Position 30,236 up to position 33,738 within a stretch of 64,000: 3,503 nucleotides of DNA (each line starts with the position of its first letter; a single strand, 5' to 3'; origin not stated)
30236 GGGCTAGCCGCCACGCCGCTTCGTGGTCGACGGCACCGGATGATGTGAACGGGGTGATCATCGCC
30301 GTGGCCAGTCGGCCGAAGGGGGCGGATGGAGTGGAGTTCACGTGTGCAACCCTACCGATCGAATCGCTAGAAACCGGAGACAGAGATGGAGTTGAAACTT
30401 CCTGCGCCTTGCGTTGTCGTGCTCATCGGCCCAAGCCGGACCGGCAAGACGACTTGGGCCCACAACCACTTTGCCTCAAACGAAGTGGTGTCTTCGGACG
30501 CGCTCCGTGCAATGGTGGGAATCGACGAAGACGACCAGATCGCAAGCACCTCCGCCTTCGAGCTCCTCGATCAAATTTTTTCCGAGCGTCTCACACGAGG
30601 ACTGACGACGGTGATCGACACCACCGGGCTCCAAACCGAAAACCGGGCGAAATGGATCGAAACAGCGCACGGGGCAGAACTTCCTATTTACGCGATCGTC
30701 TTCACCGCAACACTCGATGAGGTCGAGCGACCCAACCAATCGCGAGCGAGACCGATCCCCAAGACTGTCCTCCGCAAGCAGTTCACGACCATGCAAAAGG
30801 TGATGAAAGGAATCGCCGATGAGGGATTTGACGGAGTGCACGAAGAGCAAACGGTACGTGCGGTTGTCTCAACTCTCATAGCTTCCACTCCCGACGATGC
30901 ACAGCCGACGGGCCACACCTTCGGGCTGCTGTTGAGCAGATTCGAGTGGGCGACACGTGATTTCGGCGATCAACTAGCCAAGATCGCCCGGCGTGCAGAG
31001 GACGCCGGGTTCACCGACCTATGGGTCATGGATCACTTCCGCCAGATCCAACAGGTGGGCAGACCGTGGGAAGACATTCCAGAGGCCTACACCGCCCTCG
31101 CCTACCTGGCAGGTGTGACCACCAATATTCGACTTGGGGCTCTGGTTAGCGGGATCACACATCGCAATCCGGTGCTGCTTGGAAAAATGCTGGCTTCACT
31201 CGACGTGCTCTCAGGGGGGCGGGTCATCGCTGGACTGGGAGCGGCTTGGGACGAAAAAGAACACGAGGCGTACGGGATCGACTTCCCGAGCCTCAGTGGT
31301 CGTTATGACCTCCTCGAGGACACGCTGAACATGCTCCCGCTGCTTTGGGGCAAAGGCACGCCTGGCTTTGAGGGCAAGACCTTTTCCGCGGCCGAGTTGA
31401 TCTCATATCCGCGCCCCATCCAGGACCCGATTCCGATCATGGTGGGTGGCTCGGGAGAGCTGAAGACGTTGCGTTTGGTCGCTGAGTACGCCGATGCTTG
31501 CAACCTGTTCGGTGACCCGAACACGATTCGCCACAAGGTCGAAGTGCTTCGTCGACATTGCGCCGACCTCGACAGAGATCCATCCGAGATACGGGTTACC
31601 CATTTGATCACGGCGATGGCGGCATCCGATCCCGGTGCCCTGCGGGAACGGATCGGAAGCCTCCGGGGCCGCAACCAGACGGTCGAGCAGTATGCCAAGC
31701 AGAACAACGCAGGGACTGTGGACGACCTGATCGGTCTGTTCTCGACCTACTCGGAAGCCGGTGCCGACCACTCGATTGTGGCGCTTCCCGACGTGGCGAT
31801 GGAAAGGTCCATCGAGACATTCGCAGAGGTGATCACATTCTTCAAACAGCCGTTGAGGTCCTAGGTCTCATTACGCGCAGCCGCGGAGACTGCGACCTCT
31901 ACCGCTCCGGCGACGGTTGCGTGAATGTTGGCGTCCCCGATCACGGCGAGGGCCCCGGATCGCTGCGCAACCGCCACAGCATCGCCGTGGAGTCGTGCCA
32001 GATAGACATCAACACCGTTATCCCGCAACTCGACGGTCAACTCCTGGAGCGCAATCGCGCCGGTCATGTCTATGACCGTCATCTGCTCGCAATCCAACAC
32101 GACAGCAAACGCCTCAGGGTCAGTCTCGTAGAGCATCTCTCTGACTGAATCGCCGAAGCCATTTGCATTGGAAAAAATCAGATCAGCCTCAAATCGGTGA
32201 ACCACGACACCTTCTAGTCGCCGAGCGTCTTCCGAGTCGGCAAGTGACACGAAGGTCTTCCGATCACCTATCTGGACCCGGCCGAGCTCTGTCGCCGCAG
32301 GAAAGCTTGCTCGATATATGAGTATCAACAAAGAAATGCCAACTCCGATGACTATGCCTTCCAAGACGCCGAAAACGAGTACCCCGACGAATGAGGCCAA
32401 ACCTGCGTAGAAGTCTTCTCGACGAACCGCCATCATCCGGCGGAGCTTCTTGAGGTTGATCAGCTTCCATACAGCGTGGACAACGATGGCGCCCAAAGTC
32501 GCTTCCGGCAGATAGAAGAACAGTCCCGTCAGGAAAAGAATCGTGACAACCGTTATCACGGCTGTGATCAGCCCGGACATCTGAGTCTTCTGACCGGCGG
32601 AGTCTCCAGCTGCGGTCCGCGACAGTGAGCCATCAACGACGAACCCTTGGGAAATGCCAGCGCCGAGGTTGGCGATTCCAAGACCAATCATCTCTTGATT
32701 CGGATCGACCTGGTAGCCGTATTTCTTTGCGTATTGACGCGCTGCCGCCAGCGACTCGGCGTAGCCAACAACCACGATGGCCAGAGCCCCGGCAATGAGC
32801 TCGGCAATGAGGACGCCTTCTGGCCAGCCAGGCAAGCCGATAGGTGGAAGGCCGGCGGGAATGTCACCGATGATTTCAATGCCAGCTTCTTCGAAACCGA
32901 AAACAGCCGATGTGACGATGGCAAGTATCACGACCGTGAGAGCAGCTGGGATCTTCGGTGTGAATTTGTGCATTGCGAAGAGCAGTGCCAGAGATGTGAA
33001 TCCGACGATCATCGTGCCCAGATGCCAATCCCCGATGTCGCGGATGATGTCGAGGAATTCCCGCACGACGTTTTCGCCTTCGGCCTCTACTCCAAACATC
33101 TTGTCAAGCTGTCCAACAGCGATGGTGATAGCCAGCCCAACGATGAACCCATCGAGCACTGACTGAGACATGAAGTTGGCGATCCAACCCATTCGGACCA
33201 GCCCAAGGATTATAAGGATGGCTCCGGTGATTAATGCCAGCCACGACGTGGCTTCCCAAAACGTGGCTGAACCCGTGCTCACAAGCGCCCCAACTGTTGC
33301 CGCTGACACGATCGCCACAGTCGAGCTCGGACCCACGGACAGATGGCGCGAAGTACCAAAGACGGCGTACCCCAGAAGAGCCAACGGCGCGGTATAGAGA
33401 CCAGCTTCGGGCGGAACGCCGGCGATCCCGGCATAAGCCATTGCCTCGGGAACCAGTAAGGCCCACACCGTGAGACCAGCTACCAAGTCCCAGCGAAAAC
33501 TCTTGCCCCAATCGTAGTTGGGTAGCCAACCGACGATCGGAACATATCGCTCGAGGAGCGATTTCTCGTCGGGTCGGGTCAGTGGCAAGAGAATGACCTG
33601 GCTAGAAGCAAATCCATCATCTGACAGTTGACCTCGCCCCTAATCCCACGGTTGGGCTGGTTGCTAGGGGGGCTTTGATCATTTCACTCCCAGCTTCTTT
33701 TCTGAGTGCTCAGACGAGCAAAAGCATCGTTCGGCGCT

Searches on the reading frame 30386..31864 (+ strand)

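Call 72: search_protein_families(library=pfam, proteins=[window:30386-31864:+], max_evalue=0.00001)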
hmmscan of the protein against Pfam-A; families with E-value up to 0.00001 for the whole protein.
window:30386-31864:+ (492 aa): 2 families
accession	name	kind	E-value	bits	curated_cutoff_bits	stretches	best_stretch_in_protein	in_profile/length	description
PF00296.26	Bac_luciferase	-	4.4e-46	158.1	27.9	1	195-430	23-242/314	Luciferase-like monooxygenase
PF13671.12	AAA_33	-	1.7e-22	80.7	27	1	10-141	1-141/143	AAA domain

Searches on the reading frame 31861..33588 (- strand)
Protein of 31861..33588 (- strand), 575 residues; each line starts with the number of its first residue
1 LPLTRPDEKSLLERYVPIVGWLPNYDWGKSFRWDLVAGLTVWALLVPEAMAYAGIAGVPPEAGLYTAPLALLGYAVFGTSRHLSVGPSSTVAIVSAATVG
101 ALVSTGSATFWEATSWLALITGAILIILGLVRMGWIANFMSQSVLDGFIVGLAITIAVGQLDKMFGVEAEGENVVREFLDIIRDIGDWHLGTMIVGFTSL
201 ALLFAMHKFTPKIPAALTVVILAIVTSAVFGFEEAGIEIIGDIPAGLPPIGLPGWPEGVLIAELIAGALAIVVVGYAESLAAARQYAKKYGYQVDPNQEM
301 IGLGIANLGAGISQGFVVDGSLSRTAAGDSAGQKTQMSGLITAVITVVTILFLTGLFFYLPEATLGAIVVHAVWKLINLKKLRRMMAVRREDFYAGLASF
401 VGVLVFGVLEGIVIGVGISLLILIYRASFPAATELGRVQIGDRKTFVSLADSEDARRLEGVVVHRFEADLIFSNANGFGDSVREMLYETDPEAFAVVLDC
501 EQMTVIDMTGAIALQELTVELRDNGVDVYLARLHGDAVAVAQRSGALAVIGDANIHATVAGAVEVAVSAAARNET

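Call 72: search_protein_families(library=pfam, proteins=[window:31861-33588:-], max_evalue=0.00001)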
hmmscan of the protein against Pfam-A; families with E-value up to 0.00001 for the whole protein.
window:31861-33588:- (575 aa): 2 families
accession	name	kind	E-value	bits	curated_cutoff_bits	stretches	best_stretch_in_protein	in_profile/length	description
PF00916.26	Sulfate_transp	-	3.6e-102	342.4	23.2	1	31-395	1-376/380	Sulfate permease family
PF01740.26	STAS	-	2.2e-13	50.3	22.6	1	455-562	4-106/106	STAS domain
